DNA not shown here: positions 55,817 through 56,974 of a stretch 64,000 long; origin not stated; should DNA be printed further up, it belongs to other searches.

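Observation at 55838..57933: Recent IS1595-family insertion carrying a passenger trypsin-like protease, landed inside a family-A repeat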

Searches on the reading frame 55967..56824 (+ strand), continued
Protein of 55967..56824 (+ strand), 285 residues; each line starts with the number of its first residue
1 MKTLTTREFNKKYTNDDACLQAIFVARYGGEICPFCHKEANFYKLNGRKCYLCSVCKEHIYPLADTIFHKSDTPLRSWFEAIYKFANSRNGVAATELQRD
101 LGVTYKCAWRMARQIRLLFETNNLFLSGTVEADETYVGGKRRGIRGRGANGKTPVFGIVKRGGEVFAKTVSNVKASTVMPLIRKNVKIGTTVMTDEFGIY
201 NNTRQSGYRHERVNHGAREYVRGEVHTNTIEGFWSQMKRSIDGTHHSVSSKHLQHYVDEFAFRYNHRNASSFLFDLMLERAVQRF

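Call 70: get_annotated_region(hit=H2, flank=3000)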
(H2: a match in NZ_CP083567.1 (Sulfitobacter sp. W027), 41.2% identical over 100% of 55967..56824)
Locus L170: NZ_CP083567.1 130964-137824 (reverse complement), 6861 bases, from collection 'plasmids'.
description: Sulfitobacter sp. W027 plasmid unnamed3, complete sequence
organism: Sulfitobacter sp. W027 (NCBI taxid 2867025)
taxonomy: Bacteria; Pseudomonadota; Alphaproteobacteria; Rhodobacterales; Roseobacteraceae; Sulfitobacter; Sulfitobacter sp. W027
host: -; source: -; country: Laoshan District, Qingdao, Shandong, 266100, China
typing (MOB-suite, as given by PLSDB): non-mobilizable
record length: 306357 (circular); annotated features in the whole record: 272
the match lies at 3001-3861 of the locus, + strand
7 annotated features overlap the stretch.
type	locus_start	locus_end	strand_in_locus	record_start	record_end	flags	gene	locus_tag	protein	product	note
CDS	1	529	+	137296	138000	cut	-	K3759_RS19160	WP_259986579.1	CoA transferase subunit A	-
CDS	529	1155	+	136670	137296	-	-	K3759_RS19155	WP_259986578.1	3-oxoacid CoA-transferase subunit B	-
CDS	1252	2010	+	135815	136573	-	-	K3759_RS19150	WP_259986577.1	electron transfer flavoprotein subunit beta/FixA family protein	-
CDS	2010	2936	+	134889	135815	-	-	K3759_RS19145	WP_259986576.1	FAD-binding protein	-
CDS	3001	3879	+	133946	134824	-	-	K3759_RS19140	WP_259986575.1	IS1595 family transposase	-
CDS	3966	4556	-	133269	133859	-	-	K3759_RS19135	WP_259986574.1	hypothetical protein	-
CDS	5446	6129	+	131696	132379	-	-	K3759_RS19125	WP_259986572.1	IS6 family transposase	-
